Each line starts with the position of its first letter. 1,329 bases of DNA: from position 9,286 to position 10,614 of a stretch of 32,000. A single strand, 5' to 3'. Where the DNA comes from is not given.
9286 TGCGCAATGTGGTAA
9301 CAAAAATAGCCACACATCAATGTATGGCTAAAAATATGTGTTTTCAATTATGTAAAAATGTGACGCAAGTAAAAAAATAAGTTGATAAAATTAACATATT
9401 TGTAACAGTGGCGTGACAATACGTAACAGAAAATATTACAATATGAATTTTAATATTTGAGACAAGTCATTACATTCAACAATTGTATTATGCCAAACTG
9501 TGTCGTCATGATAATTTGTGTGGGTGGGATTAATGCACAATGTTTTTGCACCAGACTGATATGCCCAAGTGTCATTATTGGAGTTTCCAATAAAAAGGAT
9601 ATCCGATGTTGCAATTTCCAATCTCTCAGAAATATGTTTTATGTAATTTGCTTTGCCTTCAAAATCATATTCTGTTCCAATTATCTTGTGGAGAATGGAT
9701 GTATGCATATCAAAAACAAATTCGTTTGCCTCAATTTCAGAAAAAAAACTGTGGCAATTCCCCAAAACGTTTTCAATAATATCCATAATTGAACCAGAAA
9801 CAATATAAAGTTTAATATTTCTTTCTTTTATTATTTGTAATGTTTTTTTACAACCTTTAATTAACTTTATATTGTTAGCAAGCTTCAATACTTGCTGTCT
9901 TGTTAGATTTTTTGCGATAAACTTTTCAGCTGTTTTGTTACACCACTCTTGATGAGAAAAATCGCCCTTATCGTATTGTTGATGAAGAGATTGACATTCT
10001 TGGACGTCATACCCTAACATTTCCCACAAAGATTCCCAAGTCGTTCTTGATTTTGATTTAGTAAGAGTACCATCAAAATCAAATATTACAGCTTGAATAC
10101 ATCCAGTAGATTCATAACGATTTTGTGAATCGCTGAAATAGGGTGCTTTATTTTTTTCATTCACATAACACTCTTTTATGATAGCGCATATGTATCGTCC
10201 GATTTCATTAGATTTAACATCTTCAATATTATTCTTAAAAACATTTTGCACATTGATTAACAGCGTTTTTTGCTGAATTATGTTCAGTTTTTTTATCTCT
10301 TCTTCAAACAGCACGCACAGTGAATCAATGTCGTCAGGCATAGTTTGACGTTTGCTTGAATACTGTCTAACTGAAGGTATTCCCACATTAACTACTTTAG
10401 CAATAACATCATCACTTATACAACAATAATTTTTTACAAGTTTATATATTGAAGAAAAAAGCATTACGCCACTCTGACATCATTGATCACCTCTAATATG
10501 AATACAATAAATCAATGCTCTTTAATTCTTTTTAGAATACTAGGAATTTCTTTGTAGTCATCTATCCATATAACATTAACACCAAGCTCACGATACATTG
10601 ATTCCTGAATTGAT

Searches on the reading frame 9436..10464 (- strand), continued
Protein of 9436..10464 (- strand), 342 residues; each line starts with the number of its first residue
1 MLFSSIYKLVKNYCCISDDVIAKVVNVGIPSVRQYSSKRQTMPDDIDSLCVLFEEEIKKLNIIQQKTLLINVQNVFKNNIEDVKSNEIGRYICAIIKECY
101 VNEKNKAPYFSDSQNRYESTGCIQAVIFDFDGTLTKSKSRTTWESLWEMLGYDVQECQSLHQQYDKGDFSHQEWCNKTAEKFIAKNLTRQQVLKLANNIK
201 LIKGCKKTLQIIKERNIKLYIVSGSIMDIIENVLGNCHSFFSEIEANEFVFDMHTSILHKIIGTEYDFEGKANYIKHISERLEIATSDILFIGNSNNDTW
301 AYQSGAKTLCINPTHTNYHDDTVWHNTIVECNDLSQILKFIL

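Call 37: fold_search(model_id=the predicted structure, library=pdb)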
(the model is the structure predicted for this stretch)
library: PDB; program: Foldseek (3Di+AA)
matches with E <= 10: 912; with E <= 0.001: 259
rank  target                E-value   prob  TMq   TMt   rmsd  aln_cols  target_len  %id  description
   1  5it0                  1.6e-12  1.00  0.51  0.45   4.6       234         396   17  Crystal structure of Mycobacterium avium SerB2 mutant D343N/D347N (released 2016-04-27)
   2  1f5s_B                8.5e-12  1.00  0.53  0.83   3.4       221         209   18  CRYSTAL STRUCTURE OF PHOSPHOSERINE PHOSPHATASE FROM METHANOCOCCUS JANNASCHII (released 2001-06-20)
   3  5is2                  1.7e-11  1.00  0.51  0.45   9.4       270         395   15  Crystal structure of Mycobacterium avium SerB2 at pH 6.6 (released 2016-04-27)
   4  3m1y_D                1.7e-11  1.00  0.51  0.81   2.9       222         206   18  Crystal Structure of a Phosphoserine phosphatase (SerB) from Helicobacter pylori (released 2010-03-23)
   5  5it4                  1.7e-11  1.00  0.51  0.44   3.6       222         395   18  Crystal structure of Mycobacterium avium SerB2 mutant D343N (released 2016-04-27)
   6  5jjb                  1.8e-11  1.00  0.51  0.45   3.5       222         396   18  Crystal structure of Mycobacterium avium SerB2 mutant D343G (released 2016-05-18)
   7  1f5s_A                2.1e-11  1.00  0.53  0.83   3.3       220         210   18  CRYSTAL STRUCTURE OF PHOSPHOSERINE PHOSPHATASE FROM METHANOCOCCUS JANNASCHII (released 2001-06-20)
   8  3p96                  2.3e-11  1.00  0.51  0.45   7.3       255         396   16  Crystal structure of Phosphoserine phosphatase SerB from Mycobacterium avium, native form (released 2010-11-10)
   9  1l7o_B                4.5e-11  1.00  0.53  0.83   3.0       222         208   18  CRYSTAL STRUCTURE OF PHOSPHOSERINE PHOSPHATASE IN APO FORM (released 2002-06-19)
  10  1l7p_B                4.5e-11  1.00  0.53  0.82   3.3       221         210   18  SUBSTRATE BOUND PHOSPHOSERINE PHOSPHATASE COMPLEX STRUCTURE (released 2002-06-19)
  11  5jlp                  5.0e-11  1.00  0.51  0.45   7.3       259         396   16  Crystal structure of Mycobacterium avium SerB2 in complex with serine at ACT domain (released 2017-05-03)
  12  3m1y_B                7.0e-11  1.00  0.53  0.85   2.7       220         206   20  Crystal Structure of a Phosphoserine phosphatase (SerB) from Helicobacter pylori (released 2010-03-23)
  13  4eze_A                7.4e-11  1.00  0.53  0.61   3.3       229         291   17  Crystal structure of had family hydrolase t0658 from Salmonella enterica subsp. enterica serovar Typhi (Target EFI-501 (released 2012-07-25)
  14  4eze_B                2.0e-10  1.00  0.51  0.60   3.3       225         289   18  Crystal structure of had family hydrolase t0658 from Salmonella enterica subsp. enterica serovar Typhi (Target EFI-501 (released 2012-07-25)
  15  3m1y_C                2.4e-10  1.00  0.54  0.85   2.8       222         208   20  Crystal Structure of a Phosphoserine phosphatase (SerB) from Helicobacter pylori (released 2010-03-23)
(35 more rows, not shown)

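Call 43: find_related_loci(query=A2, collection=metagenome_contigs, flank=7000)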
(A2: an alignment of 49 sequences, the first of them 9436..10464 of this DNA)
Query A2 (342 aa) in metagenome_contigs; peptide patterns used: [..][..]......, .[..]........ (x = any residue, [..] = any of these).
600 stretches matched a pattern (row limit reached: there are more); 38 encode a relative of the query (tblastn E <= 1e-3); 38 distinct loci.
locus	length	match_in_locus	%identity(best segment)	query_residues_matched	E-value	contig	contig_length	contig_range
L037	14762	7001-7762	49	89-341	2e-75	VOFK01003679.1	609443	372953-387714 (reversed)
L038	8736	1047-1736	50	113-341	4e-72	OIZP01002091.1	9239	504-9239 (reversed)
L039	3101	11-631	50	139-341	1e-65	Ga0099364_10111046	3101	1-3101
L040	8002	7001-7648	49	126-342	1e-64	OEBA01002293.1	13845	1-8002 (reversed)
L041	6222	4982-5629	49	126-342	1e-64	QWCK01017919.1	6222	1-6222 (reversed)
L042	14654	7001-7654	46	124-341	6e-61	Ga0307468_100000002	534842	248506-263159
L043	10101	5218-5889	40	118-341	2e-57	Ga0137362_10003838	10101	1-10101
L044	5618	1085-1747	43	124-341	5e-55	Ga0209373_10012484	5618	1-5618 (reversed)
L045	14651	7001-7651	33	124-341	6e-37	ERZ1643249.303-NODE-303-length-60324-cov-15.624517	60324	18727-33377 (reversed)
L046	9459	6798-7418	23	126-342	1e-12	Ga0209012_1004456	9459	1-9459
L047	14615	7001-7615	23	122-334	4e-10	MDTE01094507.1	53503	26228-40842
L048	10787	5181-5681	25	126-306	1e-8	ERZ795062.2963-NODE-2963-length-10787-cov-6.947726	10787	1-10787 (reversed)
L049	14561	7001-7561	25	125-299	5e-8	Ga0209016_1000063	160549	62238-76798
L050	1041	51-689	24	98-323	8e-8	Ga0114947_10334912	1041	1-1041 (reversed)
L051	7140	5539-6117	22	124-315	2e-7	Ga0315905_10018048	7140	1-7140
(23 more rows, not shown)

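Call 44: find_encoding_contigs(protein=P0151, flank=7000, max_places=2)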
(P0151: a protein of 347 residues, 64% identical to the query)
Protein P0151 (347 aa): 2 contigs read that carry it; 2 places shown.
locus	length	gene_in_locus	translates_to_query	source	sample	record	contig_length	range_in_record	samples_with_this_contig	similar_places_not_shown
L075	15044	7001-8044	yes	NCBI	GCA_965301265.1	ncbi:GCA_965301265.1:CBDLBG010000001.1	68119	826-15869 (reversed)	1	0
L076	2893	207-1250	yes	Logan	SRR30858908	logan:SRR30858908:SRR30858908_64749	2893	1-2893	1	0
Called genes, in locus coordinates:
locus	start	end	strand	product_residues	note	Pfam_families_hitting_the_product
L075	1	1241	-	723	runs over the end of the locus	PF04851:ResIII, PF00270:DEAD, PF00271:Helicase_C, PF22590:Cas3-like_C_2 (weak)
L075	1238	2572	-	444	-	PF10923:BrxC_BrxD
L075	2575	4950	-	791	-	PF05154:TM2, PF13208:TerB_N, PF15615:TerB_C (weak)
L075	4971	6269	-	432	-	PF13173:AAA_14, PF13635:DUF4143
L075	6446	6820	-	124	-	PF14198:TnpV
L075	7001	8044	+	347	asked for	PF00702:Hydrolase, PF12710:HAD, PF13419:HAD_2, PF05822:UMPH-1 (weak)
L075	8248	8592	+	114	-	-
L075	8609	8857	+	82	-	-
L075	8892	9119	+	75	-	-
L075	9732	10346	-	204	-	PF12844:HTH_19, PF13560:HTH_31, PF01381:HTH_3, PF13443:HTH_26 (weak)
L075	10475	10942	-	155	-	PF01668:SmpB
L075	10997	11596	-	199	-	PF21176:RecR_HhH, PF02132:RecR_ZnF, PF13662:Toprim_4, PF01751:Toprim, PF21175:RecR_C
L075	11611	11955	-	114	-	PF02575:YbaB_DNA_bd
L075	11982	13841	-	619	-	PF05496:RuvB_N (faint), PF13177:DNA_pol3_delta2, PF00004:AAA, PF07728:AAA_5 (weak), PF13401:AAA_22 (faint), PF22608:DNAX_ATPase_lid, PF12169:DNA_pol3_gamma3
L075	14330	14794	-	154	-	-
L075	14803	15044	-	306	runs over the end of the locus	-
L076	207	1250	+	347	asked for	PF00702:Hydrolase, PF12710:HAD, PF13419:HAD_2, PF05822:UMPH-1 (weak)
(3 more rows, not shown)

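Call 45: find_encoding_contigs(protein=P0147, flank=7000, max_places=3)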
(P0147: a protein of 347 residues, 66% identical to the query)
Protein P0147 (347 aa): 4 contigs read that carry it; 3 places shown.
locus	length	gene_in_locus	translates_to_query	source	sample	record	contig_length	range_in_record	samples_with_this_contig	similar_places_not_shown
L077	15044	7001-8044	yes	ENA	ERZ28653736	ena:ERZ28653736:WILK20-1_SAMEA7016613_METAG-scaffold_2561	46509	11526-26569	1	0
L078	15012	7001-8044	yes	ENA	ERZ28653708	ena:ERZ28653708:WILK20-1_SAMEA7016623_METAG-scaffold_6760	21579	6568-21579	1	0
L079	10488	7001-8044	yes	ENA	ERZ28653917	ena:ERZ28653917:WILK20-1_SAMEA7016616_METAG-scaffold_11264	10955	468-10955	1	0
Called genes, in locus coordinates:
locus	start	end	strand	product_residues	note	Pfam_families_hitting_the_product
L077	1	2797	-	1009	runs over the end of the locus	PF05183:RdRP (faint)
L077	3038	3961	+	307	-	PF17989:ALP_N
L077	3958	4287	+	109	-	-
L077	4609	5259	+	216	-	PF01381:HTH_3 (weak)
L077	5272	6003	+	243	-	PF08843:AbiEii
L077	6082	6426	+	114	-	PF21983:NikA-like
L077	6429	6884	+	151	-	PF03432:Relaxase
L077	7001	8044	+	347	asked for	PF00702:Hydrolase, PF12710:HAD, PF13419:HAD_2, PF05822:UMPH-1 (weak)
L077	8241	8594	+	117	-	-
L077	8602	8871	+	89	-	-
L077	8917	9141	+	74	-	-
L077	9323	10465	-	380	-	PF03389:MobA_MobL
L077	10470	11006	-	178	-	PF03389:MobA_MobL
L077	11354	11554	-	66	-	PF12958:DUF3847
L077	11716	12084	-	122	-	-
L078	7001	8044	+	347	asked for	PF00702:Hydrolase, PF12710:HAD, PF13419:HAD_2, PF05822:UMPH-1 (weak)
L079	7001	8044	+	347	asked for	PF00702:Hydrolase, PF12710:HAD, PF13419:HAD_2, PF05822:UMPH-1 (weak)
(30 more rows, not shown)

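Call 46: find_encoding_contigs(protein=P0123, flank=7000, max_places=2)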
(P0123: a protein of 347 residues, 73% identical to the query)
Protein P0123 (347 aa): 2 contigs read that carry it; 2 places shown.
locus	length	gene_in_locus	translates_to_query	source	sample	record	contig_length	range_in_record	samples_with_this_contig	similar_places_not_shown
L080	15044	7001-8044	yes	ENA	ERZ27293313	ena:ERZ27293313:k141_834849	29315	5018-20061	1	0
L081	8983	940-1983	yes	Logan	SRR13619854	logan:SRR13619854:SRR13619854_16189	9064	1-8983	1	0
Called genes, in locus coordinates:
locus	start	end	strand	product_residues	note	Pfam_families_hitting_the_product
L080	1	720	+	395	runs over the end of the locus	PF01048:PNP_UDP_1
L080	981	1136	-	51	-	-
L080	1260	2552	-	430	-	PF03432:Relaxase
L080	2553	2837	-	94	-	PF21983:NikA-like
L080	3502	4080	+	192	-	PF00440:TetR_N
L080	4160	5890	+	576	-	PF02776:TPP_enzyme_N, PF00205:TPP_enzyme_M, PF02775:TPP_enzyme_C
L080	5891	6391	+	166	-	PF01842:ACT, PF13291:ACT_4 (weak), PF22629:ACT_AHAS_ss, PF10369:ALS_ss_C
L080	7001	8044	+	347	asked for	PF00702:Hydrolase, PF12710:HAD, PF13419:HAD_2, PF05822:UMPH-1 (faint)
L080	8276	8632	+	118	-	-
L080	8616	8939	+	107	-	-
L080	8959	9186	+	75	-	-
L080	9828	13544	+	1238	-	-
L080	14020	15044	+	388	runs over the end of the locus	PF07508:Recombinase, PF13408:Zn_ribbon_recom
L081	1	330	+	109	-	?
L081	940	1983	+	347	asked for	PF00702:Hydrolase, PF12710:HAD, PF13419:HAD_2, PF05822:UMPH-1 (faint)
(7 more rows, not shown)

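Call 65: search_protein_families(library=phrogs, proteins=[window:9436-10464:-], max_evalue=0.01)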
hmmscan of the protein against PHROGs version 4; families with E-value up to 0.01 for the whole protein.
window:9436-10464:- (342 aa): 2 families
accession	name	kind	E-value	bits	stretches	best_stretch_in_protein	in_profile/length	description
phrog_8468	-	other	2.3e-10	41.6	1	123-234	7-127/221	HAD-superfamily hydrolase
phrog_505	-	other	0.0017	18.9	1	71-144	112-182/295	polynucleotide kinase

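Call 79: find_related_loci(query=A2, collection=viral_contigs, flank=6000)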
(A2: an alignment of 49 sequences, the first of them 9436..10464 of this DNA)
Query A2 (342 aa) in viral_contigs; peptide patterns used: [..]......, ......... (x = any residue, [..] = any of these).
438 stretches matched a pattern; 1 encode a relative of the query (tblastn E <= 1e-3); 1 distinct loci.
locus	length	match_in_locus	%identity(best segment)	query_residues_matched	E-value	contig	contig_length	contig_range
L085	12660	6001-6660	48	123-341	4e-67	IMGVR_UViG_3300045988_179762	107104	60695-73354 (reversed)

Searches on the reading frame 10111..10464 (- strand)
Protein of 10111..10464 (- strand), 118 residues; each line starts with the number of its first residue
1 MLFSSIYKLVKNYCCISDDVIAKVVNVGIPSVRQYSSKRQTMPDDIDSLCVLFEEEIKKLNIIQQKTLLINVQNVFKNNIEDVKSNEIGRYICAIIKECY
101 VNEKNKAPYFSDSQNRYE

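Call 63: search_protein_families(library=pfam, alignment_id=A4, max_evalue=0.5)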
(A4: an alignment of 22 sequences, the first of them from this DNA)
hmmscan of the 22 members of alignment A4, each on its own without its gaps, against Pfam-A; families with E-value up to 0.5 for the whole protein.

A. member 1, seq(118 aa): 0 families

B. families by the number of members that match (of 22 scanned): 43 families (the first 25 are shown)
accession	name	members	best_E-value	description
PF01381.28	HTH_3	8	9.3e-06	Helix-turn-helix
PF13560.12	HTH_31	7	0.0001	Helix-turn-helix domain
PF14549.12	P22_Cro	6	0.013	DNA-binding transcriptional regulator Cro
PF15943.11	YdaS_toxin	5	0.0076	Bacterial toxin YdaS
PF13518.12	HTH_28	4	0.023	Helix-turn-helix domain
PF10668.15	Phage_terminase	3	0.0027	Phage terminase small subunit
PF13411.12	MerR_1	3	0.053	MerR HTH family regulatory protein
PF04545.22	Sigma70_r4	2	0.0078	Sigma-70, region 4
PF13384.12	HTH_23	2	0.01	Homeodomain-like domain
PF00376.29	MerR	2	0.03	MerR family regulatory protein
PF08279.18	HTH_11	2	0.033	HTH domain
PF01527.26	HTH_Tnp_1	2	0.063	Transposase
PF12844.13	HTH_19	1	4.3e-06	Helix-turn-helix domain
PF20543.3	CowN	1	0.00091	N2-fixation sustaining protein CowN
PF13022.12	HTH_Tnp_1_2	1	0.0069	Helix-turn-helix of insertion element transposase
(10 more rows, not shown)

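Call 64: search_solved_structures(query=A4, max_evalue=5)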
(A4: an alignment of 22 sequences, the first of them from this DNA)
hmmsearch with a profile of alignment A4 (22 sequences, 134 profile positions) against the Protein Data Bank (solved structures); distinct sequences matched with E-value up to 5: 18.
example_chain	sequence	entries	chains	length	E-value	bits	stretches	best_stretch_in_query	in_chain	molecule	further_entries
2mez_A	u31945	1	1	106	0.00016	25.1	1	12-68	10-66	Multiprotein Bridging Factor (MBP-like)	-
8tac_A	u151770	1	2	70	0.0006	23.2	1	24-64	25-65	DBP48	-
3op9_A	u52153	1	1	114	0.0019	21.6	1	10-72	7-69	Pli0006 protein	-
5jaa_A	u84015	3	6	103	0.057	16.8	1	20-62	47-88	Antitoxin igA-2 | Antitoxin HigA-2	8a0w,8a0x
5j9i_A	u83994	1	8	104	0.057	16.8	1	20-62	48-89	Antitoxin igA-2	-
2kpj_A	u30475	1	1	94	0.067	16.6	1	8-74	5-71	SOS-response transcriptional repressor, LexA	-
9tv9_A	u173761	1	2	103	0.1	16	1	21-61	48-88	Antitoxin HigA-2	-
7yil_A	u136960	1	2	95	0.12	15.7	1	57-98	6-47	GINS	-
2ppx_A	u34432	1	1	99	0.14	15.6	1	20-60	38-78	Uncharacterized protein Atu1735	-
9iaq_A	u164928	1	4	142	0.14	15.5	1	17-90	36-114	HTH cro/C1-type domain-containing protein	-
7pwj_CCC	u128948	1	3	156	0.21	14.9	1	5-49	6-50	Orf20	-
6h49_A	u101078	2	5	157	0.22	14.9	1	5-49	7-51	Orf20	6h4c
7dlv_D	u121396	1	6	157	0.22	14.9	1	5-49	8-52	Orf20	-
8p8o_H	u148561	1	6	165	0.24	14.8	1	5-49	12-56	Orf20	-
6b9s_A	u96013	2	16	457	0.44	13.9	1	16-76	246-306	Methylphosphonate synthase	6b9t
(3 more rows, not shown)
